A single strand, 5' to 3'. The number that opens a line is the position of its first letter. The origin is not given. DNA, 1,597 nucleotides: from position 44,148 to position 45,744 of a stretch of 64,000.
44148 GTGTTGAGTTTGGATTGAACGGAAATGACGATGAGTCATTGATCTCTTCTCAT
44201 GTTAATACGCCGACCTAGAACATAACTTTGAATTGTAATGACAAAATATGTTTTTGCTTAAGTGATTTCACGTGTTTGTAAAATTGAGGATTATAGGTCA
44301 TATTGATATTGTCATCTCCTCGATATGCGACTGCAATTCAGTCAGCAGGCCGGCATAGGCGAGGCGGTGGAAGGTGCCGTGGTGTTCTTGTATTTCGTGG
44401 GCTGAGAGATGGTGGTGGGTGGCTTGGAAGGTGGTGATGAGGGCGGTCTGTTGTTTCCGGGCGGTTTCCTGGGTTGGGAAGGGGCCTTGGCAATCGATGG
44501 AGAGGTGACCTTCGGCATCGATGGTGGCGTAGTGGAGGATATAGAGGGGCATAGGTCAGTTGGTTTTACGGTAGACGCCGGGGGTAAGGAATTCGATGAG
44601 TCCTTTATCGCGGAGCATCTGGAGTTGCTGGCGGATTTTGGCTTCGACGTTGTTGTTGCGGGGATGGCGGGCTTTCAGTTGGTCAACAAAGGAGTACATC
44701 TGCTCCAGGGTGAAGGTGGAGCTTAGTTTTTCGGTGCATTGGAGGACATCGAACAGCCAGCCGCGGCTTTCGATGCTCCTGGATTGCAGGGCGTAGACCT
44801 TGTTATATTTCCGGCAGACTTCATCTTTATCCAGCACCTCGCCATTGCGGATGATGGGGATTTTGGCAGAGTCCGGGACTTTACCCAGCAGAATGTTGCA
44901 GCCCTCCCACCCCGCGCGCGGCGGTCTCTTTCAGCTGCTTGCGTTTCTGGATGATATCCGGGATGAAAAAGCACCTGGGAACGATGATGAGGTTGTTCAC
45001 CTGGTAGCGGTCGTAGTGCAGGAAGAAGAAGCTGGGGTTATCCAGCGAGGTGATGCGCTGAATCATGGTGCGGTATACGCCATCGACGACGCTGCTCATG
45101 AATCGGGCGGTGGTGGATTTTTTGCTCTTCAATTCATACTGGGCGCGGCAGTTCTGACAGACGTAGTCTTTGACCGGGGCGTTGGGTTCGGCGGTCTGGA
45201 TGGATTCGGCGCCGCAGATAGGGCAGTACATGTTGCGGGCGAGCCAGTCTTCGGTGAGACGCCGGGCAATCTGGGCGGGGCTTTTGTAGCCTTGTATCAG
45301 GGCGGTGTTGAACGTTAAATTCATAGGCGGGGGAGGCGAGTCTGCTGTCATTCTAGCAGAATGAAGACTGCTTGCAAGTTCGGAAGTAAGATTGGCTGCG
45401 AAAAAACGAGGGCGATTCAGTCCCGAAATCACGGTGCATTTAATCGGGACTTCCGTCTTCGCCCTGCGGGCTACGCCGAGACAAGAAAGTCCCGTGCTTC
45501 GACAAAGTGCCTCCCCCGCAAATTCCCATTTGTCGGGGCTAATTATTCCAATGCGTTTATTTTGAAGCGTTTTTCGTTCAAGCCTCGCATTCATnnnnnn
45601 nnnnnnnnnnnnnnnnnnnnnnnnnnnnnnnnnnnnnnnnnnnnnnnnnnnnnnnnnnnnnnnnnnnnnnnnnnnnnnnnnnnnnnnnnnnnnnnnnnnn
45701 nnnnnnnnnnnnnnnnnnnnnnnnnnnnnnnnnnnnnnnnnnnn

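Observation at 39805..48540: Mosaic AT-rich defence island between groEL and a 3D-domain gene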

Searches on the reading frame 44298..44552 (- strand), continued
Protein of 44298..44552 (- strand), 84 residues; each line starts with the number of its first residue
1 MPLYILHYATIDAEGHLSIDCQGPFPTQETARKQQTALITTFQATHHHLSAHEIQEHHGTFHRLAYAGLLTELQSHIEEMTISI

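Call 86: search_protein_families(library=pfam, proteins=[L031:6323-8575:-, L033:6453-8705:-, L030:6870-7454:-, L030:7871-8263:-, L030:6272-6661:-, L021:8471-9070:-], max_evalue=0.001)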
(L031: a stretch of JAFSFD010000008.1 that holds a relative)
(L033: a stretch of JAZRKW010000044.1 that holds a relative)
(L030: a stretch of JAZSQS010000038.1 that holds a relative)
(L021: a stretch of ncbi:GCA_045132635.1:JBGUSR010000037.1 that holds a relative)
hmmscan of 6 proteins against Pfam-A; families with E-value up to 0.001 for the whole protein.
L031:6323-8575:- (750 aa): 5 families
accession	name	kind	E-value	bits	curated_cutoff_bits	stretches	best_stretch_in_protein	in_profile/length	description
PF20720.3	nSTAND3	-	8.6e-42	142.9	27.2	1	173-330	2-154/155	Novel STAND NTPase 3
PF04471.18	Mrr_cat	-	4.9e-08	33.5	21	1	6-92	2-91/115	Restriction endonuclease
PF01637.24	ATPase_2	-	0.00012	22.4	33.2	1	188-282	20-115/225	ATPase domain predominantly from Archaea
PF04851.21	ResIII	-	0.00045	20.6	22.5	1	179-293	20-115/164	Type III restriction enzyme, res subunit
PF00910.28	RNA_helicase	-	0.00059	20.7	21.5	0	192-251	2-62/105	RNA helicase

L033:6453-8705:- (750 aa): 6 families
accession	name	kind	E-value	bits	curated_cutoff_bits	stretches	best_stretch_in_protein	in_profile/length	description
PF20720.3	nSTAND3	-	1.7e-41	141.9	27.2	1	173-330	2-154/155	Novel STAND NTPase 3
PF04471.18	Mrr_cat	-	5.5e-09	36.6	21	1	6-92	2-91/115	Restriction endonuclease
PF01637.24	ATPase_2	-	1.4e-05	25.4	33.2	1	187-282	19-115/225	ATPase domain predominantly from Archaea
PF04851.21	ResIII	-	0.00029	21.2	22.5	0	170-292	20-114/164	Type III restriction enzyme, res subunit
PF00910.28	RNA_helicase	-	0.0008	20.3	21.5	0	192-251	2-62/105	RNA helicase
PF24883.2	NPHP3_N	-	0.0009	19.9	24.8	0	173-223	7-56/164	Nephrocystin 3, N-terminal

L030:6870-7454:- (194 aa): 0 families

L030:7871-8263:- (130 aa): 0 families

L030:6272-6661:- (129 aa): 2 families
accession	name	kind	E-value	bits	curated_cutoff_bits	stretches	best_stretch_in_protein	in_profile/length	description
PF14279.12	HNH_5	-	1.7e-10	41.1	27.5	1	15-56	1-45/56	HNH endonuclease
PF01844.29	HNH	-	2.6e-10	40.7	21.4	1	15-57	1-47/47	HNH endonuclease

L021:8471-9070:- (199 aa): 0 families

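Call 98: search_dna_similar(query=L021:9227-9997:+, collection=plasmids, mode=protein, max_evalue=1e-10, max_rows=12)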
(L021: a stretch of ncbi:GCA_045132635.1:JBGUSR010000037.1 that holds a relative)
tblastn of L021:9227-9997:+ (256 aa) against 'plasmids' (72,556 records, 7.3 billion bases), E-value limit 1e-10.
Records with a match: 2; places in all: 2; records where one place covers at least 80% of the query: 2.
Best place of each record, by identity: <60% 2.
By first word of the organism name: Neisseria 2.
By predicted mobility (MOB-suite, as given by PLSDB): non-mobilizable 2.
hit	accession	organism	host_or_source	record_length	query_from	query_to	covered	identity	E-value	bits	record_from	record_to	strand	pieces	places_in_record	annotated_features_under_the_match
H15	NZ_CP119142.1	Neisseria gonorrhoeae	Homo sapiens,whole organism,synovial ...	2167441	1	256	100%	40.3%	9e-56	199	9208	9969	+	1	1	none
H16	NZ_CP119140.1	Neisseria gonorrhoeae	Homo sapiens,whole organism,blood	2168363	1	256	100%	40.3%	9e-56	199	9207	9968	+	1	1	none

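Call 99: get_annotated_region(hit=H15, flank=2500)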
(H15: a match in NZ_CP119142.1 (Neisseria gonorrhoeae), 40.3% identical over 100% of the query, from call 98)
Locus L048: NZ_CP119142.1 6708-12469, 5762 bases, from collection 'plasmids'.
description: Neisseria gonorrhoeae strain 2022NG-0032 plasmid p2022NG-0032_1, complete sequence
organism: Neisseria gonorrhoeae (NCBI taxid 485)
taxonomy: Bacteria; Pseudomonadota; Betaproteobacteria; Neisseriales; Neisseriaceae; Neisseria; Neisseria gonorrhoeae
host: -; source: Homo sapiens,whole organism,synovial fluid; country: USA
typing (MOB-suite, as given by PLSDB): non-mobilizable
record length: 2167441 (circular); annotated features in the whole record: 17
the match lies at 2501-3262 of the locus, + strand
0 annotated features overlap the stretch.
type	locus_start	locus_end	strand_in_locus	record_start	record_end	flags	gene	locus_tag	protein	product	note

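Call 102: search_solved_structures(query=L037:5264-5983:+, max_evalue=1)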
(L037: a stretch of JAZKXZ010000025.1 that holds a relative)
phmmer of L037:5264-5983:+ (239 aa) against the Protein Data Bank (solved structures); distinct sequences matched with E-value up to 1: 0.

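Call 103: search_solved_structures(query=L021:9227-9997:+, max_evalue=0.001, show_alignments=1)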
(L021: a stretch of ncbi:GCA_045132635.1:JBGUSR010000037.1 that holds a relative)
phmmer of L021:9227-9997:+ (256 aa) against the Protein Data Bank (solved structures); distinct sequences matched with E-value up to 0.001: 1.
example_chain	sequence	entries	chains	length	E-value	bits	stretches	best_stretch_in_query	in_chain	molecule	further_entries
4esj_A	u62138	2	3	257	2e-75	256.8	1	1-255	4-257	Type-2 restriction enzyme DpnI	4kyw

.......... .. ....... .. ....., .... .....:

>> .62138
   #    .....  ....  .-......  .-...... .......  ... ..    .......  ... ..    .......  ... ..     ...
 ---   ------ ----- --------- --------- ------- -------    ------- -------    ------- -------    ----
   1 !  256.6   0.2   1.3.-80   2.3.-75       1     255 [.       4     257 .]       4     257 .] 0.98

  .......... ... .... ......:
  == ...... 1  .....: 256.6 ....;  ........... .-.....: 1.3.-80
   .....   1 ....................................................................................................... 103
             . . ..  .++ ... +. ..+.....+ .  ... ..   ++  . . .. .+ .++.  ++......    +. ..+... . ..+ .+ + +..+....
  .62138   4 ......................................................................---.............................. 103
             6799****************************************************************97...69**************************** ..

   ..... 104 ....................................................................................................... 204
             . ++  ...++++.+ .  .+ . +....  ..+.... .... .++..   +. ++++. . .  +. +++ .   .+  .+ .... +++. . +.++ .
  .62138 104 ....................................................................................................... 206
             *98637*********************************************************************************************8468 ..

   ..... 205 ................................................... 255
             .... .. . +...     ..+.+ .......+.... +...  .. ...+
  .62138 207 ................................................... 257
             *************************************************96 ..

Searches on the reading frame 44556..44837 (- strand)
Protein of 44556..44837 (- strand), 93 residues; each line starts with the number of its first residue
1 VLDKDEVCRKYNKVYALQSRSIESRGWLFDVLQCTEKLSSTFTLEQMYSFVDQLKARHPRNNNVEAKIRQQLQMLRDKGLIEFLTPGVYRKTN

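Call 3: search_protein_families(library=pfam, proteins=[window:44556-44837:-], max_evalue=0.01)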
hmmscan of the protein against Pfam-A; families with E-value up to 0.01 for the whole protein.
window:44556-44837:- (93 aa): 2 families
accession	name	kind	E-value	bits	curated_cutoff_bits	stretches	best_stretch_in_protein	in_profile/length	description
PF17726.7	DpnI_C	-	4.7e-32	110.4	23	1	23-91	1-70/70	Dam-replacing HTH domain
PF11690.13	DUF3287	-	0.0082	16.4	27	1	39-76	38-75/121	Protein of unknown function (DUF3287)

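Call 4: search_protein_families(library=padloc, proteins=[window:44556-44837:-], max_evalue=0.01)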
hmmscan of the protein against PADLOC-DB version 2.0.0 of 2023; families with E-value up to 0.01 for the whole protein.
window:44556-44837:- (93 aa): 1 family
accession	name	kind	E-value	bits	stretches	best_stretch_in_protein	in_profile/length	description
PDLC03207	mREase_II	-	5e-29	99.4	1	3-92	165-255/256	Type II methyl-directed restriction enzyme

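Call 6: search_protein_families(library=ncbifam, proteins=[window:44556-44837:-], max_evalue=0.01)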
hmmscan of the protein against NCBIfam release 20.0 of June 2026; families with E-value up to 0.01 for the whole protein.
window:44556-44837:- (93 aa): 0 families

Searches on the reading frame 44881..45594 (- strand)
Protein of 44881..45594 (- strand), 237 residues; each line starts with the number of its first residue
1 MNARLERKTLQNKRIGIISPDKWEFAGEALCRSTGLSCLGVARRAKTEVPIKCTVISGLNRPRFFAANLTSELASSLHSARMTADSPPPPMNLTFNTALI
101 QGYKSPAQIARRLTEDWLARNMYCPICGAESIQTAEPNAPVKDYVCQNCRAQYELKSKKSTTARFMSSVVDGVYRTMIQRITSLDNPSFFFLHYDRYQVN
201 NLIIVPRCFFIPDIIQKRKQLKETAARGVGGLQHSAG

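Call 3: search_protein_families(library=pfam, proteins=[window:44881-45594:-], max_evalue=0.01)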
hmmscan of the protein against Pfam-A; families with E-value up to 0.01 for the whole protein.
window:44881-45594:- (237 aa): 1 family
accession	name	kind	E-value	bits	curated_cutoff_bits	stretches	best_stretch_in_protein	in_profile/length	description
PF06044.18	DpnI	-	2.6e-52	177.6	26.7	1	91-227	1-137/183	Dam-replacing family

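Call 4: search_protein_families(library=padloc, proteins=[window:44881-45594:-], max_evalue=0.01)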
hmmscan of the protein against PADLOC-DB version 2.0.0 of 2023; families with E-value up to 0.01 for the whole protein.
window:44881-45594:- (237 aa): 1 family
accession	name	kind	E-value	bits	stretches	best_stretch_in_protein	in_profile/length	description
PDLC03207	mREase_II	-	7.1e-47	157.9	1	91-227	1-136/256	Type II methyl-directed restriction enzyme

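Call 6: search_protein_families(library=ncbifam, proteins=[window:44881-45594:-], max_evalue=0.01)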
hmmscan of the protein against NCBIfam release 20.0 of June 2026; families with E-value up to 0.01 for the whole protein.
window:44881-45594:- (237 aa): 0 families
